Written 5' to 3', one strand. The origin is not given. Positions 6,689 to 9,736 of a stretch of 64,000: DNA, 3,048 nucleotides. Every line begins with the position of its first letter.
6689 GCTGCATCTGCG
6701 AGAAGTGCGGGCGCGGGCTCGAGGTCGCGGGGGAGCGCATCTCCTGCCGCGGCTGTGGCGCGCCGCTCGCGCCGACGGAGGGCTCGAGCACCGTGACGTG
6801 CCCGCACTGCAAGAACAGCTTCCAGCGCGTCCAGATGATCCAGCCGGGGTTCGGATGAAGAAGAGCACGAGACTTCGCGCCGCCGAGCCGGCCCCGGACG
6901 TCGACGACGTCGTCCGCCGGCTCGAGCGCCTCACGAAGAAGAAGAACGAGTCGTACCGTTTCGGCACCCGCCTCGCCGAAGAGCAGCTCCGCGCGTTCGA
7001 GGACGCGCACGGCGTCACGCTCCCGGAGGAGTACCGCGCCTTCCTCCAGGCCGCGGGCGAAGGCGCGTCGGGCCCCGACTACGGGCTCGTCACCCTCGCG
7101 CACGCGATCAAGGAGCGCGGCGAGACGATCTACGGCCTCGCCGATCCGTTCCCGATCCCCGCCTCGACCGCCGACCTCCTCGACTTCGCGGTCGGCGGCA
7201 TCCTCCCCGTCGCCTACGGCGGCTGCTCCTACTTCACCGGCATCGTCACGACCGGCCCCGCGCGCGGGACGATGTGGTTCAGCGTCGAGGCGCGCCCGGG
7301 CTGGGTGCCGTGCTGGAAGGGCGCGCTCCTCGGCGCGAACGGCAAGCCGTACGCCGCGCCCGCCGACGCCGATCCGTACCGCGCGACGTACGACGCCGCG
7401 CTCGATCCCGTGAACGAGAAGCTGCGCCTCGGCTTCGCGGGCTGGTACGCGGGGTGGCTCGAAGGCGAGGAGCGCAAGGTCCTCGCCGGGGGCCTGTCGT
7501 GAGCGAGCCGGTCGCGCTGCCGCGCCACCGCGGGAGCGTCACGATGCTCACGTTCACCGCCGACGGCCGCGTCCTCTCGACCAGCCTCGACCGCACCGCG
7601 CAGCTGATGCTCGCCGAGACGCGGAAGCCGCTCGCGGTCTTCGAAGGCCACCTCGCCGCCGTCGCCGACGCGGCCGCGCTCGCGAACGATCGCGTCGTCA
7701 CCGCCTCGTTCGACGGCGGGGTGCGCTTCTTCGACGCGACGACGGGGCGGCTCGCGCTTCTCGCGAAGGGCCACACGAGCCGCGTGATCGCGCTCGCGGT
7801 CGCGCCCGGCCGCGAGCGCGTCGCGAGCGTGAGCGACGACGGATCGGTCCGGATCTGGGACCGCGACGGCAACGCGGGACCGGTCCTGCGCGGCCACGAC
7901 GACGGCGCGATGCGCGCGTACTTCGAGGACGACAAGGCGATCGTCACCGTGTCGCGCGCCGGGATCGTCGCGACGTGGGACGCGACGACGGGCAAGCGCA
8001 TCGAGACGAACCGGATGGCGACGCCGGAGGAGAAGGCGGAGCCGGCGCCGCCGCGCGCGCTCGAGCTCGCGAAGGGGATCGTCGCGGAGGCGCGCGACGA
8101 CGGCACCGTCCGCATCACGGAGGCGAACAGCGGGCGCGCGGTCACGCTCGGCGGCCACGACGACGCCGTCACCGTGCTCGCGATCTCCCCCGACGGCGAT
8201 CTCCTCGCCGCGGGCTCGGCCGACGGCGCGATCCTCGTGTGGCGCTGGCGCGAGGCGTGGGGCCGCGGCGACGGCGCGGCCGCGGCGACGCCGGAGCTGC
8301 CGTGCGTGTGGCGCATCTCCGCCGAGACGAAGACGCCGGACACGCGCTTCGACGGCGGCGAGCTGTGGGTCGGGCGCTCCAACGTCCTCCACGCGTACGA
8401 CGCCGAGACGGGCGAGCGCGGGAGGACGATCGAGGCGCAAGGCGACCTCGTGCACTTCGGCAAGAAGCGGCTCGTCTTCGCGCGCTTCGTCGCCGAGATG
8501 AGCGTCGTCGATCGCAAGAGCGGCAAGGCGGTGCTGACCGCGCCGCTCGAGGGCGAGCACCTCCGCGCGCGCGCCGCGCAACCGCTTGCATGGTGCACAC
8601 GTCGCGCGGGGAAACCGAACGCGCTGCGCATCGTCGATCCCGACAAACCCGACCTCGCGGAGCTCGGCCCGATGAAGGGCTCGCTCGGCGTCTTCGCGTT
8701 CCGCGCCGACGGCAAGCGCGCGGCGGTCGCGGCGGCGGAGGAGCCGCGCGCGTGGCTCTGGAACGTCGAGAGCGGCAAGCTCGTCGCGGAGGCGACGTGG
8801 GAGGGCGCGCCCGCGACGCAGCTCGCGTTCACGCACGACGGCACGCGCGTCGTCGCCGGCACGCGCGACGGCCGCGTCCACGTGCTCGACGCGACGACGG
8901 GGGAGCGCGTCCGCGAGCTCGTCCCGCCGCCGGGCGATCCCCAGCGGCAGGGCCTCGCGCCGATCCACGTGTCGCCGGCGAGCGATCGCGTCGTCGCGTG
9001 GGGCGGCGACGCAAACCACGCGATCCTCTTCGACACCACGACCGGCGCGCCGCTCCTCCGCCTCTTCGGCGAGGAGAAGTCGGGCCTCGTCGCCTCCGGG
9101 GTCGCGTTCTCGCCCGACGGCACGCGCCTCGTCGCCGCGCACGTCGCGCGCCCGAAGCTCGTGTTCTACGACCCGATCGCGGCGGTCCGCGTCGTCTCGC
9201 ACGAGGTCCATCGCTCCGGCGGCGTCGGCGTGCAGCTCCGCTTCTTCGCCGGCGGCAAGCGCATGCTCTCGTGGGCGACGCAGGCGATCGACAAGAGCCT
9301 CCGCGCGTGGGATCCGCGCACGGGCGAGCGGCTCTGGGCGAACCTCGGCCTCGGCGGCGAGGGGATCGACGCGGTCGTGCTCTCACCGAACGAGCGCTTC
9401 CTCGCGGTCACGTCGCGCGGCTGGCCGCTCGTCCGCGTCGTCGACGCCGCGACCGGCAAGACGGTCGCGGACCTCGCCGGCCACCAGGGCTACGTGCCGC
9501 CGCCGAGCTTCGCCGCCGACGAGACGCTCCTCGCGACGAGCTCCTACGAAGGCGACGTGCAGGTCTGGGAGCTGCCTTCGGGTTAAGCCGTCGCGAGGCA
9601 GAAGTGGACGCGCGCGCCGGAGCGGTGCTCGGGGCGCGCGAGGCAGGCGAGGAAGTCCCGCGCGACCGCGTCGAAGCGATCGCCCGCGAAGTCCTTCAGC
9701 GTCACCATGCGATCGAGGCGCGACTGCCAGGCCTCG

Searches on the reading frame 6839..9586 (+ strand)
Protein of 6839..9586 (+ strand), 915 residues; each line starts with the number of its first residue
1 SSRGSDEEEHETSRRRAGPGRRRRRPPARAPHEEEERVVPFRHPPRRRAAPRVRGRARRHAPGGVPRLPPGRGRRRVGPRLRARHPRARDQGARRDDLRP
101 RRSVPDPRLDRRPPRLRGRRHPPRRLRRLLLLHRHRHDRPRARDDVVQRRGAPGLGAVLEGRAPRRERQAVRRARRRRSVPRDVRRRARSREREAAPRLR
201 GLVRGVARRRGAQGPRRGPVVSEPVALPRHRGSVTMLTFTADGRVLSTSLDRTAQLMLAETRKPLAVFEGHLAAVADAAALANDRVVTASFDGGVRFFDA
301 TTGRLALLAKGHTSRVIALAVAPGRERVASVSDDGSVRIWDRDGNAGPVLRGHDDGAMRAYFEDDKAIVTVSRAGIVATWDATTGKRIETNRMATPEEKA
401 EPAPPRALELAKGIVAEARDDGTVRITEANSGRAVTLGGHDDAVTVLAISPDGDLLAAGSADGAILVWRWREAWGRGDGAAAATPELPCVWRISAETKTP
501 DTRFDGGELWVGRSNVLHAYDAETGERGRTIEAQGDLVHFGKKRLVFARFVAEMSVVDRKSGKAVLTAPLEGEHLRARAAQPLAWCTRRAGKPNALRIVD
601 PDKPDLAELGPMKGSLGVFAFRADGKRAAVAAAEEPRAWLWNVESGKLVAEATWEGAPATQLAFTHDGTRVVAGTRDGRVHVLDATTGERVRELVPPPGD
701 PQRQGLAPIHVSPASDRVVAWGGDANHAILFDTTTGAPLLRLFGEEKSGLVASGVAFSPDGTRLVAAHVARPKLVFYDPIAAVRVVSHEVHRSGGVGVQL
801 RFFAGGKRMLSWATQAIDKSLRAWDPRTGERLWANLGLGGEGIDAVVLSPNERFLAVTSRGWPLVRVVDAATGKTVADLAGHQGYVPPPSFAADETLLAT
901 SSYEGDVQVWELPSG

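Call 52: search_protein_families(library=pfam, proteins=[window:6839-9586:+], max_evalue=0.00001)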
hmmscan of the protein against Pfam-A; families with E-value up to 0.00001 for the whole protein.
window:6839-9586:+ (915 aa): 33 families (the best 25 are shown)
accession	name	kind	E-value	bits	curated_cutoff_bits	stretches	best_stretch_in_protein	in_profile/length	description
PF25173.1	Beta-prop_WDR3_1st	-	3.9e-48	164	154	4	284-391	42-151/184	WDR3 first beta-propeller domain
PF25174.1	Beta-prop_THOC3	-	5.8e-47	160.4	305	3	309-472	42-202/272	THOC3 beta-propeller domain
PF24814.1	WD40_Prp19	-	1.5e-38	132.9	320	2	281-471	17-207/281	Prp19 WD40 domain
PF00400.38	WD40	-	1.4e-35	120.6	27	1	436-468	6-38/39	WD domain, G-beta repeat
PF24817.1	WD40_WDHD1_1st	-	8.4e-34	117.5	109.9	1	412-471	98-158/291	WDHD1 first WD40 domain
PF24807.1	WD40_CDC20-Fz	-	5.4e-30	105.1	200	3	225-346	45-168/292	CDC20/Fizzy WD40 domain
PF25175.1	Beta-prop_WDR5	-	2.2e-29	103.1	250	1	227-390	6-173/296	WDR5 beta-propeller domain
PF23414.1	Beta-prop_EML_2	-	2e-28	99.9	90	2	364-474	9-114/266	Echinoderm microtubule-associated protein second beta-propeller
PF25047.1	Beta-prop_TEP1_2nd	-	1.1e-23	84.1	89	1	222-345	81-207/255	TEP-1 second beta-propeller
PF25172.1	Beta-prop_WDR3_2nd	-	1.3e-21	77.6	140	0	311-390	173-254/293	WDR3 second beta-propeller domain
PF25168.1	Beta-prop_WDR36-Utp21_2nd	-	5.9e-21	75.6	84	1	814-915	174-272/335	WDR36/Utp21 second beta-propeller domain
PF25391.1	WD40_Gbeta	-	3.2e-19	69.6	150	1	226-345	138-258/340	G protein beta WD-40 repeat protein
PF24796.1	WDR55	-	3.9e-19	69.2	200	1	227-468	49-291/296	WDR55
PF25171.1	Beta-prop_WDR36-Utp21_1st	-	1.7e-17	64.1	80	0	630-824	79-263/266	WDR36/Utp21 first beta-propeller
PF12894.13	ANAPC4_WD40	-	7.7e-16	58.6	22.9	0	656-693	38-75/91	Anaphase-promoting complex subunit 4 WD40 domain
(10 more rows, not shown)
